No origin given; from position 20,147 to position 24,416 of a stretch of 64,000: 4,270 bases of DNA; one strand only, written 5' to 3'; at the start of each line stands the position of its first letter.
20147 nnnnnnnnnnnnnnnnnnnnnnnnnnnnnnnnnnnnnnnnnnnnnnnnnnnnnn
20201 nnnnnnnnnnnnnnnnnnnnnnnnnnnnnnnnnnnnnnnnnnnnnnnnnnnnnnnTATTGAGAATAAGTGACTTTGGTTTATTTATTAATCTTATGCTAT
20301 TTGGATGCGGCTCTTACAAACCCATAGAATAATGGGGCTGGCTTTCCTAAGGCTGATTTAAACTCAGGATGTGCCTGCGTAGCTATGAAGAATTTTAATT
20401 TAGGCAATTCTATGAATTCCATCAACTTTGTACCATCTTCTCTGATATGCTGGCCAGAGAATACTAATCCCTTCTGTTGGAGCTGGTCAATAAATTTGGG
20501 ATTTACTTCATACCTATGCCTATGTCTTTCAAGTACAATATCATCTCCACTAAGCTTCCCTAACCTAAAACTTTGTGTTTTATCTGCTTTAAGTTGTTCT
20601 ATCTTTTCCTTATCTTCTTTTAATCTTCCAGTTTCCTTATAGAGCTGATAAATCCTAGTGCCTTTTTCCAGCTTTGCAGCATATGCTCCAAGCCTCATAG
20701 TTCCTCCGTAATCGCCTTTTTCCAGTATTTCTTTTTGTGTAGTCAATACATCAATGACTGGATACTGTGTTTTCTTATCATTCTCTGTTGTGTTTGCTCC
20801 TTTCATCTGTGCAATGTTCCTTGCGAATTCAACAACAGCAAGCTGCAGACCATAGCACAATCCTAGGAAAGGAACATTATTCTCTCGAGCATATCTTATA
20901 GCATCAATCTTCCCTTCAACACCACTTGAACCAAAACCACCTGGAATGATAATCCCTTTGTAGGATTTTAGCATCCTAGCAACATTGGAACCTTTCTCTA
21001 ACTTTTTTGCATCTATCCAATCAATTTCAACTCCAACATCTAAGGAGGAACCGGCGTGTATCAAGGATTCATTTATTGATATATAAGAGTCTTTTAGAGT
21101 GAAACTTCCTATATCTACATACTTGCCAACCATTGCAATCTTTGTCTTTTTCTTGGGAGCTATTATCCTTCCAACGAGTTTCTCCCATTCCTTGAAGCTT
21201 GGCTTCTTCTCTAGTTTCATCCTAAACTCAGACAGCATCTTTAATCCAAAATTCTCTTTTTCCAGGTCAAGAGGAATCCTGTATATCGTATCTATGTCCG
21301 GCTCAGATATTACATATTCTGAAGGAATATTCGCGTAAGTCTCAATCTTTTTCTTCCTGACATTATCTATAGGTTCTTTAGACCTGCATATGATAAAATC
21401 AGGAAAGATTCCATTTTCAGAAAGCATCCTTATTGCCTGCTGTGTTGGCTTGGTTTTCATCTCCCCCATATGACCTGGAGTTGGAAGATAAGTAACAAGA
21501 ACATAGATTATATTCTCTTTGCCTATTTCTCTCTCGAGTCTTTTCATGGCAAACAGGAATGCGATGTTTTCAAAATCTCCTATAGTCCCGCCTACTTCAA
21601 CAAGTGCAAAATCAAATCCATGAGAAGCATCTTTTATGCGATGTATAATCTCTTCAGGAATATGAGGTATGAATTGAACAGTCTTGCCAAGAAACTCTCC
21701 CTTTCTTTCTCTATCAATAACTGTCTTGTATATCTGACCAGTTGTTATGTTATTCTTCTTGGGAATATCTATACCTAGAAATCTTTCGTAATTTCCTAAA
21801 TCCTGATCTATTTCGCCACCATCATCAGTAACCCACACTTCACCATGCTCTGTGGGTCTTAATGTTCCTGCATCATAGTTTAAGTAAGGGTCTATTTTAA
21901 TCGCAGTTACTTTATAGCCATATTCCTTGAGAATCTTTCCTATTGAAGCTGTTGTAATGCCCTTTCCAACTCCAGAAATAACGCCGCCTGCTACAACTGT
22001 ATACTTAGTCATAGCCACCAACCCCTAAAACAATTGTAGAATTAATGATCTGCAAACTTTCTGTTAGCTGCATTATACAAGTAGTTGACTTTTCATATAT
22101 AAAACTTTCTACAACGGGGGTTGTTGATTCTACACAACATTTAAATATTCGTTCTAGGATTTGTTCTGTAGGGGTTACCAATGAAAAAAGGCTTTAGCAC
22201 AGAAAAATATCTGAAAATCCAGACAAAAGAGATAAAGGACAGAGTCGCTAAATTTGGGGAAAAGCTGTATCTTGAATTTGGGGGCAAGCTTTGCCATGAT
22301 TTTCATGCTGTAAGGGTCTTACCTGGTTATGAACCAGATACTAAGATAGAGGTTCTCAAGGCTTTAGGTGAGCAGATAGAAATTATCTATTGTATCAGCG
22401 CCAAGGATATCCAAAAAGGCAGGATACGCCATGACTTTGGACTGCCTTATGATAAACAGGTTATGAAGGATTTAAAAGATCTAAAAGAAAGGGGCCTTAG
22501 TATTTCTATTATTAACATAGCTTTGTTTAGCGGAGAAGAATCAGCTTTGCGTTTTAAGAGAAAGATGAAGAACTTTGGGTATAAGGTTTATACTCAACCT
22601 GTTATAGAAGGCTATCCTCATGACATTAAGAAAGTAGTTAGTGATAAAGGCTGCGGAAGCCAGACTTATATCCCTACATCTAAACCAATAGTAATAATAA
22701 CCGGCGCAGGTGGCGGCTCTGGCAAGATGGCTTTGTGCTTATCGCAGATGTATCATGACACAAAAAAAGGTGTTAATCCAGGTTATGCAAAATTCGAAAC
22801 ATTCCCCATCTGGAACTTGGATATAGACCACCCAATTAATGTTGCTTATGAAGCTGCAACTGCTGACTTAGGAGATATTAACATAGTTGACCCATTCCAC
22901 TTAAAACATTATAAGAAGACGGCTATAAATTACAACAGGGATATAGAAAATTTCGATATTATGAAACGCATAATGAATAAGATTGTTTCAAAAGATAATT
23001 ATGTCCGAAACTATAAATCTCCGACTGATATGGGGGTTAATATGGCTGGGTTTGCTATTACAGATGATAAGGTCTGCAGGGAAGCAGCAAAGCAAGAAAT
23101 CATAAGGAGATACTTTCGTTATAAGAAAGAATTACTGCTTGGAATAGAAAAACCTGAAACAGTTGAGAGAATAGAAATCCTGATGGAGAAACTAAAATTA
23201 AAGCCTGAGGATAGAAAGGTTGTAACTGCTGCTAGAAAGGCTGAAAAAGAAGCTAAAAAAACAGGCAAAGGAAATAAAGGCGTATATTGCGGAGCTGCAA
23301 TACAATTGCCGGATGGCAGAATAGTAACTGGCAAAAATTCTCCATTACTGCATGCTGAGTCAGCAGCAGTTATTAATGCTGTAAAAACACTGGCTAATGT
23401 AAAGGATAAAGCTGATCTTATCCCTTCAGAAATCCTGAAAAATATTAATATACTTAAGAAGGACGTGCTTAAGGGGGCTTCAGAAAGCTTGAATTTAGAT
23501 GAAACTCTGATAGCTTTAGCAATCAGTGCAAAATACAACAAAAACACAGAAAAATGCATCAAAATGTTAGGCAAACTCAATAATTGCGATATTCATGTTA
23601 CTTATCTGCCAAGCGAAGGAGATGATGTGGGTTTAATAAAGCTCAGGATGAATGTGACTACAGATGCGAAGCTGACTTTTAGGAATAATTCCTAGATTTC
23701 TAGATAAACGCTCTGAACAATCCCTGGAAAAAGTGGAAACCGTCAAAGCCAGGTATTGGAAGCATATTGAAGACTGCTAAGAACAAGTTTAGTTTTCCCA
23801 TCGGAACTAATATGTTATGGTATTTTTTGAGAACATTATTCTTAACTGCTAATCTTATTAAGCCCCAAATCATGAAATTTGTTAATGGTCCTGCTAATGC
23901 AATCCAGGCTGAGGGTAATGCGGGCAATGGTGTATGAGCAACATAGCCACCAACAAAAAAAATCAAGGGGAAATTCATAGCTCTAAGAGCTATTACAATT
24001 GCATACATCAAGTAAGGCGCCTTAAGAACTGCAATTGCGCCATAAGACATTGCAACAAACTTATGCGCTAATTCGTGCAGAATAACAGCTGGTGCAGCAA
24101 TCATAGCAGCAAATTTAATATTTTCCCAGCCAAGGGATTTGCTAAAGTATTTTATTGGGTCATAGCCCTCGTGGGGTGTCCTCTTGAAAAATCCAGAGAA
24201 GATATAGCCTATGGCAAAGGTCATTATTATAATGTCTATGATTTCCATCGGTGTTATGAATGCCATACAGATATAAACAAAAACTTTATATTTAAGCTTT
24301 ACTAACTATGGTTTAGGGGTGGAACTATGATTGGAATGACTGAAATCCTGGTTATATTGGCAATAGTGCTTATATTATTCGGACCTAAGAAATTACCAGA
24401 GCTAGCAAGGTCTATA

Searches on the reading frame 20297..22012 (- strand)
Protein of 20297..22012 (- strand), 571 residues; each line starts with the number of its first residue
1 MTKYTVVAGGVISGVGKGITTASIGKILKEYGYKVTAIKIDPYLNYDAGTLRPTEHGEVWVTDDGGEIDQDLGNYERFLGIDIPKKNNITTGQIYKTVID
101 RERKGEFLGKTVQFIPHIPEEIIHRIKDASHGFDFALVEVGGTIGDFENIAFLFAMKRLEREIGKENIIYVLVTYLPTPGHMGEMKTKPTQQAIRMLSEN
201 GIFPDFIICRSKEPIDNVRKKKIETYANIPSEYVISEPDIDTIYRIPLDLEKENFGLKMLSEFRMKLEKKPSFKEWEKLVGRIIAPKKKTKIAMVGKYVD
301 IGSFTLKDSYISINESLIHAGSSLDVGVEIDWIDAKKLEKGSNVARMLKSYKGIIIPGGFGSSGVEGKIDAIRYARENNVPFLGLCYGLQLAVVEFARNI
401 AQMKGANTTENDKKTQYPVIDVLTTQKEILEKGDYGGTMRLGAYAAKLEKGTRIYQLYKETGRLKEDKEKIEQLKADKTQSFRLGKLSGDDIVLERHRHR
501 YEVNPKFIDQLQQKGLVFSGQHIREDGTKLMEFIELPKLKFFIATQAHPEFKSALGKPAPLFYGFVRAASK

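Call 37: search_protein_families(library=pfam, proteins=[window:20297-22012:-], max_evalue=0.00001)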
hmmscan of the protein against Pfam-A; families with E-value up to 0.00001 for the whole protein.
window:20297-22012:- (571 aa): 3 families
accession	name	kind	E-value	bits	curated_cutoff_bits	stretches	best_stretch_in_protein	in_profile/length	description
PF06418.20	CTP_synth_N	-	2.1e-105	352.3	26.1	1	3-264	1-264/265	CTP synthase N-terminus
PF00117.34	GATase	-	2e-35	122.6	22.8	1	306-567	2-189/190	Glutamine amidotransferase class-I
PF01656.29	CbiA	-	4e-06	27.2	25.4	1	13-172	8-54/125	CobQ/CobB/MinD/ParA nucleotide binding domain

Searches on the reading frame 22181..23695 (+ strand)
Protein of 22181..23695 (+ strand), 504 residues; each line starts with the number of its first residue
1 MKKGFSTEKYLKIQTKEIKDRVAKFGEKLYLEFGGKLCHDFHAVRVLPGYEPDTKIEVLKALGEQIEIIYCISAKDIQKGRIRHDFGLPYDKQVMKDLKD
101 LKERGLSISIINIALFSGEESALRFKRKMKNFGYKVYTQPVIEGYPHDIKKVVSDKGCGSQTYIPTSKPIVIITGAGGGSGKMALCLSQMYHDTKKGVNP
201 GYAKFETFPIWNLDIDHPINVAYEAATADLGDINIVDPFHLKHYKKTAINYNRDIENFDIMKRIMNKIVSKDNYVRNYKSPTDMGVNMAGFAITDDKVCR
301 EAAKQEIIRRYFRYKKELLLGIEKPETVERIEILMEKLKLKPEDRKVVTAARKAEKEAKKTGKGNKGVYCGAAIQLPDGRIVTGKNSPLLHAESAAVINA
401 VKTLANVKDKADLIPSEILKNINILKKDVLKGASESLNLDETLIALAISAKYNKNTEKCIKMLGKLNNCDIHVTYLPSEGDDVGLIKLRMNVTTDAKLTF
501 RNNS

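Call 37: search_protein_families(library=pfam, proteins=[window:22181-23695:+], max_evalue=0.00001)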
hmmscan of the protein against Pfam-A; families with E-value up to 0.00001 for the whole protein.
window:22181-23695:+ (504 aa): 2 families
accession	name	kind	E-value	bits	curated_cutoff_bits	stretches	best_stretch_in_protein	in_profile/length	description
PF08903.17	DUF1846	-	6.9e-142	472.6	27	1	4-338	2-332/333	Domain of unknown function DUF1846, N-terminal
PF20921.3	DUF1846_C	-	2.4e-46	157.7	27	1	343-498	1-147/153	Domain of unknown function DUF1846, C-terminal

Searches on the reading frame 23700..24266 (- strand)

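Call 37: search_protein_families(library=pfam, proteins=[window:23700-24266:-], max_evalue=0.00001)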
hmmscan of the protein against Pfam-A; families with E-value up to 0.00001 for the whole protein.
window:23700-24266:- (188 aa): 1 family
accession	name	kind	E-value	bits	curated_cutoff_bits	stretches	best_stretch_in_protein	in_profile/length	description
PF02163.28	Peptidase_M50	-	3.2e-10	40.2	27.2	1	135-186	145-196/221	Peptidase family M50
